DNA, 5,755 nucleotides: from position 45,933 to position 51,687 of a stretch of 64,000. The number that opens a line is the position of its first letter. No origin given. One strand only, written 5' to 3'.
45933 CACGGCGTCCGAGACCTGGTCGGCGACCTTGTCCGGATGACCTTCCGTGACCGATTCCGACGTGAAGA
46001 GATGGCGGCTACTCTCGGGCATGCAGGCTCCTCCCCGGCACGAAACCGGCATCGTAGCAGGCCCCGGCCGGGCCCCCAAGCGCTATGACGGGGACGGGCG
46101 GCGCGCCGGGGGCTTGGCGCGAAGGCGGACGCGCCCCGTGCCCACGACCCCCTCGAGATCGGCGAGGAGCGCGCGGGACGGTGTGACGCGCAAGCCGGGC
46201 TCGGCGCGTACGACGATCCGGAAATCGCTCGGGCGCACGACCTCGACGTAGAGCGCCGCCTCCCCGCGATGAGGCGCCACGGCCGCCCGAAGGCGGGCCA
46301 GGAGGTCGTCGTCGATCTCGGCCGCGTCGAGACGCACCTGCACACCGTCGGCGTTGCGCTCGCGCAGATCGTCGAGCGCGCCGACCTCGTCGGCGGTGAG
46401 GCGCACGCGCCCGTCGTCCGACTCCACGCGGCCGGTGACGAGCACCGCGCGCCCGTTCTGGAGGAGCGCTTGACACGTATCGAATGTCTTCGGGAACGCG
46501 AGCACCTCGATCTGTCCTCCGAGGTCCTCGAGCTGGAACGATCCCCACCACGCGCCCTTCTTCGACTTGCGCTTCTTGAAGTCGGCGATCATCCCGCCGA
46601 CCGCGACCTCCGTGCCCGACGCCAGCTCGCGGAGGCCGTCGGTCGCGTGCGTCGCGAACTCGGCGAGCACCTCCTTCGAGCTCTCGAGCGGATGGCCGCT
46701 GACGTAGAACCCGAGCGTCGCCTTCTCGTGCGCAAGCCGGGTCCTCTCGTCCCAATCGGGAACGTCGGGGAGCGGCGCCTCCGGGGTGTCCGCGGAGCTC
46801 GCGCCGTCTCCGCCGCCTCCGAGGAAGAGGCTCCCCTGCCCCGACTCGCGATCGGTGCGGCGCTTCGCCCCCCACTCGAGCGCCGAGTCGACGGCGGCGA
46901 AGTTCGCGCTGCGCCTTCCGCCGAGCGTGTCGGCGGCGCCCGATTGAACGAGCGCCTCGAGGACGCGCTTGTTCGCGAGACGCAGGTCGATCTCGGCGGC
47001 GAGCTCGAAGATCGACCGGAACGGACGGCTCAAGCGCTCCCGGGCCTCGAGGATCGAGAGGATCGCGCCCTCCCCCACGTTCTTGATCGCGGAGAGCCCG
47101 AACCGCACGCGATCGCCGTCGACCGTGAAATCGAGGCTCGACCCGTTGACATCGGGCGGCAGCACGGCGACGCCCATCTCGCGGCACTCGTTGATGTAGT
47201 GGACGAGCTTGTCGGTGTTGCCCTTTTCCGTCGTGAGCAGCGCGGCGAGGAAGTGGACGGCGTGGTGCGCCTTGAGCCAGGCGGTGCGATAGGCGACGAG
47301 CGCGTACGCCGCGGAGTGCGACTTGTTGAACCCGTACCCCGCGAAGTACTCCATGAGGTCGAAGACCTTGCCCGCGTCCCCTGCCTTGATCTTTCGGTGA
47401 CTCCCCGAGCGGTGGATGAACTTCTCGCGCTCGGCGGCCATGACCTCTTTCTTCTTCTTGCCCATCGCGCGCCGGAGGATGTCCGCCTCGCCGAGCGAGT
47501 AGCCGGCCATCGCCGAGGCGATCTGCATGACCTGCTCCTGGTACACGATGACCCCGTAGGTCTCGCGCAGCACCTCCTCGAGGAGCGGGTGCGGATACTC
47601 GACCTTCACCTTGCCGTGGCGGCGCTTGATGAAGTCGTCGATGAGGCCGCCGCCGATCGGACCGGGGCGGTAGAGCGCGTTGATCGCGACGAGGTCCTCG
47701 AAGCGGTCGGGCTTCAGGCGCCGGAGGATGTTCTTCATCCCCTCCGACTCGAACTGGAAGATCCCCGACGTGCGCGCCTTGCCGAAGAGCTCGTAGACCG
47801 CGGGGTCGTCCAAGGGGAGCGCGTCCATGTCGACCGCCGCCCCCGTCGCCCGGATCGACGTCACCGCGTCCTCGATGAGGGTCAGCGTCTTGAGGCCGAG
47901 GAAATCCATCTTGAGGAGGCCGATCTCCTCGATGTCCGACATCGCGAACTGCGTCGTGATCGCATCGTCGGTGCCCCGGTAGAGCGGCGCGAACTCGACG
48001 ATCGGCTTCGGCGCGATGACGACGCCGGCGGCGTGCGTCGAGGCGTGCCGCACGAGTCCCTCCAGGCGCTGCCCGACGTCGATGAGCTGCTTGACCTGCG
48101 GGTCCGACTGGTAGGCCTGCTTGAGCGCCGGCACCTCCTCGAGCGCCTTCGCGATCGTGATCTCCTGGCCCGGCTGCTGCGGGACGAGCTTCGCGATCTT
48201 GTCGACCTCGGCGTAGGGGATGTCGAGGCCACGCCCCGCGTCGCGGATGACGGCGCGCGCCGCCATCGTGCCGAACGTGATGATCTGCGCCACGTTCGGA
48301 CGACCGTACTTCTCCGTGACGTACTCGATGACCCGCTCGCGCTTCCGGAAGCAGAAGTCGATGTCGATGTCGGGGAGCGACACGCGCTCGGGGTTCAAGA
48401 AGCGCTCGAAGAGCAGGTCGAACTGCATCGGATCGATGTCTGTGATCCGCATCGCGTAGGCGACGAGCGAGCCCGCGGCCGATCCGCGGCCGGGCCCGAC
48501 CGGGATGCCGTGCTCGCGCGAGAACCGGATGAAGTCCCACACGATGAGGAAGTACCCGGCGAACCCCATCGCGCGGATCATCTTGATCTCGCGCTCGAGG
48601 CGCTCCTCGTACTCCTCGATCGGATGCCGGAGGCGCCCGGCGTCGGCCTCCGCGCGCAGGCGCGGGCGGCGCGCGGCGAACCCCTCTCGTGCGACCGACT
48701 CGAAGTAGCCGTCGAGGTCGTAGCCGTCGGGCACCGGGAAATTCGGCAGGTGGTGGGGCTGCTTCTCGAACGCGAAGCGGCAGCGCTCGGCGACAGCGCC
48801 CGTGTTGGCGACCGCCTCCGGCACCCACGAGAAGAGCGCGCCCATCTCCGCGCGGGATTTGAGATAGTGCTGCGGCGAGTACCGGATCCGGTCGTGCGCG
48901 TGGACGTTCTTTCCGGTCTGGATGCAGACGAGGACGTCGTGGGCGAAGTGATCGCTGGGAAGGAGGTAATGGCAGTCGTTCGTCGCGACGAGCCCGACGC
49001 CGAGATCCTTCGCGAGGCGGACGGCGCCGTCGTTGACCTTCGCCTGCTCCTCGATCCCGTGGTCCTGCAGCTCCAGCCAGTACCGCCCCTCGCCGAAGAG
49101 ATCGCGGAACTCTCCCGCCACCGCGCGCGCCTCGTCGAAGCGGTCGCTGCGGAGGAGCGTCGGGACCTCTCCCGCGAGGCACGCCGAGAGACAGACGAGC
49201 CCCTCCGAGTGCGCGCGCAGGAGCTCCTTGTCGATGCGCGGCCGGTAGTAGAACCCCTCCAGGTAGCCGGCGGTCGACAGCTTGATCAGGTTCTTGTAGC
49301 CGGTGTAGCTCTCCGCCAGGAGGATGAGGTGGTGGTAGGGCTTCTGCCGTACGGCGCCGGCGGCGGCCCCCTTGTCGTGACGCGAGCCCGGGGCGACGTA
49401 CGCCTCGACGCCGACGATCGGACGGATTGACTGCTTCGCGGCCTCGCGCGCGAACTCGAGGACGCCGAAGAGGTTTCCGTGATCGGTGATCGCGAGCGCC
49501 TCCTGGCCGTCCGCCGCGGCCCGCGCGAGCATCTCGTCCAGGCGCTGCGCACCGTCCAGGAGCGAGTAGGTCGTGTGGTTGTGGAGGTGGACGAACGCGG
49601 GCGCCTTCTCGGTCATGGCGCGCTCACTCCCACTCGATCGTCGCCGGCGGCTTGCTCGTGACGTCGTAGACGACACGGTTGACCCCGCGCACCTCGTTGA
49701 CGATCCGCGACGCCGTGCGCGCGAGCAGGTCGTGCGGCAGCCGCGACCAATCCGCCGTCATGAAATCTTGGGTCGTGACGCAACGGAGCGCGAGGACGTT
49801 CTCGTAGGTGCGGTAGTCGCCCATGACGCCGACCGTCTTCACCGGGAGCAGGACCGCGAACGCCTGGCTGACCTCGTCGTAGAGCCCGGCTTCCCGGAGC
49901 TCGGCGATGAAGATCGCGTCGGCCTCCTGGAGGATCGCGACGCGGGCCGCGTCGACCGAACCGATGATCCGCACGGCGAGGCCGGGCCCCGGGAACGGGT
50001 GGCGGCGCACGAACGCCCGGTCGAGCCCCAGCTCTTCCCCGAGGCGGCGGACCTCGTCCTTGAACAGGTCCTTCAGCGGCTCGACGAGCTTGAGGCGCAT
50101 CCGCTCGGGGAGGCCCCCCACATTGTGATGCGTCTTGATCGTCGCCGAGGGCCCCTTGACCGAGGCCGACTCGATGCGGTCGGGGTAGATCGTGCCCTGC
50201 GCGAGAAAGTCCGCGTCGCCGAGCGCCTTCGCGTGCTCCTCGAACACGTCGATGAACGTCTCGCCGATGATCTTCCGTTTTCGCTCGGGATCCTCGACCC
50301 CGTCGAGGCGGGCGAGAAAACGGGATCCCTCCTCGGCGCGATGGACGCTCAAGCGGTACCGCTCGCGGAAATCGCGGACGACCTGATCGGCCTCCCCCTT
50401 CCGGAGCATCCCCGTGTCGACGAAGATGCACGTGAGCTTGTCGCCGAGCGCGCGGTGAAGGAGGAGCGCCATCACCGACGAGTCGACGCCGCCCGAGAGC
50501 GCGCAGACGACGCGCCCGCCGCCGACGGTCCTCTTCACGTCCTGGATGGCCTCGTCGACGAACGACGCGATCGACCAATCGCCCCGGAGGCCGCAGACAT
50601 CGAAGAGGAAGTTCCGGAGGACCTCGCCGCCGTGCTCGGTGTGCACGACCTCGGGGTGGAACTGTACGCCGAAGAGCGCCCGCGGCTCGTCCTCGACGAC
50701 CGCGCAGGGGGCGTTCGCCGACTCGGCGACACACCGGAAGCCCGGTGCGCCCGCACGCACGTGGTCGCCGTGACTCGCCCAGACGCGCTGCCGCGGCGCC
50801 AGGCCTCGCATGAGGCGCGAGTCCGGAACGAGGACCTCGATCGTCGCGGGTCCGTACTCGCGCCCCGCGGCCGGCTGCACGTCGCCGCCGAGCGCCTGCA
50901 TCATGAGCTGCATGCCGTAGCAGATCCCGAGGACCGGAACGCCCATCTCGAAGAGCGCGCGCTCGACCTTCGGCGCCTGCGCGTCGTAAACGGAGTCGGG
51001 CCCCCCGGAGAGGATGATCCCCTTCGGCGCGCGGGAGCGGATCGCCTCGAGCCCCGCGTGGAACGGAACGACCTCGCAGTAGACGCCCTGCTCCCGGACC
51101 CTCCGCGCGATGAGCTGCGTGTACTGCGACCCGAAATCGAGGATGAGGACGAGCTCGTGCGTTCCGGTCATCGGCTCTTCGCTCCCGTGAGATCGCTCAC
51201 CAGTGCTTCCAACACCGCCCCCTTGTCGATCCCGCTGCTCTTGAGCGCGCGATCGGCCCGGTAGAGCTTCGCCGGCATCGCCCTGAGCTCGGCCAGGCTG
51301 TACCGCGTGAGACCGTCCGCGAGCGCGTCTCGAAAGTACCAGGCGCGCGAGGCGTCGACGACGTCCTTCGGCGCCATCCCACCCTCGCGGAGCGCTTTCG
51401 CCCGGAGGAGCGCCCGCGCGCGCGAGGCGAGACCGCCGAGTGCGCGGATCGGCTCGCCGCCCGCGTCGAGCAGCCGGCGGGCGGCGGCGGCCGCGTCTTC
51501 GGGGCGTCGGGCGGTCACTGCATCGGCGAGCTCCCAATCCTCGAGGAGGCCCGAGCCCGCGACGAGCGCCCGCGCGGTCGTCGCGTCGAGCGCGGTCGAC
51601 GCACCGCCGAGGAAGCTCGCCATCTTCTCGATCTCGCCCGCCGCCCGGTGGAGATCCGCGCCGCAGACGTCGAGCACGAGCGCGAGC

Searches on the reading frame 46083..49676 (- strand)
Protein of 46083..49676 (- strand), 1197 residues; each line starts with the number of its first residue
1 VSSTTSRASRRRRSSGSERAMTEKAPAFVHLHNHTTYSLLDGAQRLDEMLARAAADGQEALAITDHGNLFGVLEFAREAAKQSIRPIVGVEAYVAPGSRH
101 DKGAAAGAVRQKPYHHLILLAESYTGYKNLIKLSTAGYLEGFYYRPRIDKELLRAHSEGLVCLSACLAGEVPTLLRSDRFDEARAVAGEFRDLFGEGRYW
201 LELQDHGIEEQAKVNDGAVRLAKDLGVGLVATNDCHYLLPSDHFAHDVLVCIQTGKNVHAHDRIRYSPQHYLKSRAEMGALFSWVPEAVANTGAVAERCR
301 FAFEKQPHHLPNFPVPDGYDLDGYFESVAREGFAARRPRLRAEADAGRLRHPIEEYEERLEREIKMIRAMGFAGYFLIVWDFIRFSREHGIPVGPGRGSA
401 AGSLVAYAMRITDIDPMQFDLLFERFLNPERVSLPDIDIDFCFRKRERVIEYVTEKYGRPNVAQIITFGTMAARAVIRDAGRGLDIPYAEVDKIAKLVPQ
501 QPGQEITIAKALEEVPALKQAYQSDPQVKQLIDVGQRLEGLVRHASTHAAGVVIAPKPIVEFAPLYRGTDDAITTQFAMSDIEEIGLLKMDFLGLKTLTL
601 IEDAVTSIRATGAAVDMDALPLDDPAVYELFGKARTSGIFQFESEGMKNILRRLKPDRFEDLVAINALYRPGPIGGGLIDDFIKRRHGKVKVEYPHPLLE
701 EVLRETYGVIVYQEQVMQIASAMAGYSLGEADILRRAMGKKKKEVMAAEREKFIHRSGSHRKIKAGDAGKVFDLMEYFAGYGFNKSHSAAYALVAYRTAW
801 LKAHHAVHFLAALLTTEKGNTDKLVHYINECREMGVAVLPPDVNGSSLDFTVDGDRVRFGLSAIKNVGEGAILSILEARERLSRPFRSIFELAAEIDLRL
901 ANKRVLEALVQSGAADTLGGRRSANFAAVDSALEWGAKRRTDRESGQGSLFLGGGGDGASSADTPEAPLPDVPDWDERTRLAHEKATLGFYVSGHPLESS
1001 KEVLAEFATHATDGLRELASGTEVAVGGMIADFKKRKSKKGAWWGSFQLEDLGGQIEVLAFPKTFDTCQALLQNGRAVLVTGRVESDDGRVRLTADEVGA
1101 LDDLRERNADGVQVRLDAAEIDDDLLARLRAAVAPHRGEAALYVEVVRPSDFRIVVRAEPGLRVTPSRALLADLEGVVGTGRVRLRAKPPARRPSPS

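Call 22: search_protein_families(library=pfam, proteins=[window:46083-49676:-], max_evalue=0.001)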
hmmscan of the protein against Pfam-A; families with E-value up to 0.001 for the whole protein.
window:46083-49676:- (1197 aa): 6 families
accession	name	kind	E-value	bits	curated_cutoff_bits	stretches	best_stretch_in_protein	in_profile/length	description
PF07733.18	DNA_pol3_alpha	-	1.6e-103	346.3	23.9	1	352-594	19-260/260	Bacterial DNA polymerase III alpha NTPase domain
PF17657.6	DNA_pol3_finger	-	8.9e-68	227.3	22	1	597-756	1-161/166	Bacterial DNA polymerase III alpha subunit finger domain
PF02811.25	PHP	-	2.8e-56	190.8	26.4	1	30-206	1-164/164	PHP domain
PF14579.12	HHH_6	-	3.4e-25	88.5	25.6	1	835-923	1-88/90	Helix-hairpin-helix motif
PF01336.31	tRNA_anti-codon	-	3.1e-09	37.1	27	1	1024-1098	1-72/75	OB-fold nucleic acid binding domain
PF13742.12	tRNA_anti_2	-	1e-05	26.1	27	1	1022-1097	20-93/95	OB-fold nucleic acid binding domain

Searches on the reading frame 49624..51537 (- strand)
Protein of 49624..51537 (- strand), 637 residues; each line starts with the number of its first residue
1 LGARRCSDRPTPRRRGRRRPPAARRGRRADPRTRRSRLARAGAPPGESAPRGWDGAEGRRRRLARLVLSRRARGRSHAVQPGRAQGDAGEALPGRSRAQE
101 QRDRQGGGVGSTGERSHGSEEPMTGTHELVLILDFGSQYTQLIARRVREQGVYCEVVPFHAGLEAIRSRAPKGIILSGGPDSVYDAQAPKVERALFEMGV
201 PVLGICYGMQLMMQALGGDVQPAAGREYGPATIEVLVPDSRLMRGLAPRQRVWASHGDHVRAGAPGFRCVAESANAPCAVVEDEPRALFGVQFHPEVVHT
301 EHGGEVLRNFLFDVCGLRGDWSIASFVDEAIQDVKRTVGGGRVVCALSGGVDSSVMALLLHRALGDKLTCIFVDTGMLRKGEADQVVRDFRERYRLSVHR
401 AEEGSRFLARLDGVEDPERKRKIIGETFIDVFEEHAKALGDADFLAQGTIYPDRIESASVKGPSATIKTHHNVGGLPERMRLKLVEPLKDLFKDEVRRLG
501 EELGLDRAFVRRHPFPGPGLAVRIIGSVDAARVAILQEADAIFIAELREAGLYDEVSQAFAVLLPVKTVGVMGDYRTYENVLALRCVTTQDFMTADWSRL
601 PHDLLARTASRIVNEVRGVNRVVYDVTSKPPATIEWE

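Call 22: search_protein_families(library=pfam, proteins=[window:49624-51537:-], max_evalue=0.001)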
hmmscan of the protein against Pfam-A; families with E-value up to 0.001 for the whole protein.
window:49624-51537:- (637 aa): 7 families
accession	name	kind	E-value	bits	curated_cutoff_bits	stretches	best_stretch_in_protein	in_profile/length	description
PF00117.34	GATase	-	1.2e-45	155.9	22.8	1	131-313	1-189/190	Glutamine amidotransferase class-I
PF00958.27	GMP_synt_C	-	4.4e-44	148.9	27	1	546-636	2-92/92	GMP synthase C terminal domain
PF07722.19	Peptidase_C26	-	6.9e-10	39.5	20.5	1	191-296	97-219/219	Peptidase C26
PF02540.23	NAD_synthase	-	7.1e-06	25.8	21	0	331-367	9-45/242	NAD synthase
PF03054.22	tRNA_Me_trans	-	1.1e-05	25.6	20.6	1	342-374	2-33/202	tRNA methyl transferase HUP domain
PF01507.26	PAPS_reduct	-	3.2e-05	24.4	22.5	1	343-405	2-62/175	Phosphoadenosine phosphosulfate reductase domain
PF00733.27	Asn_synthase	-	0.00011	22.5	21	0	335-375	12-52/354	Asparagine synthase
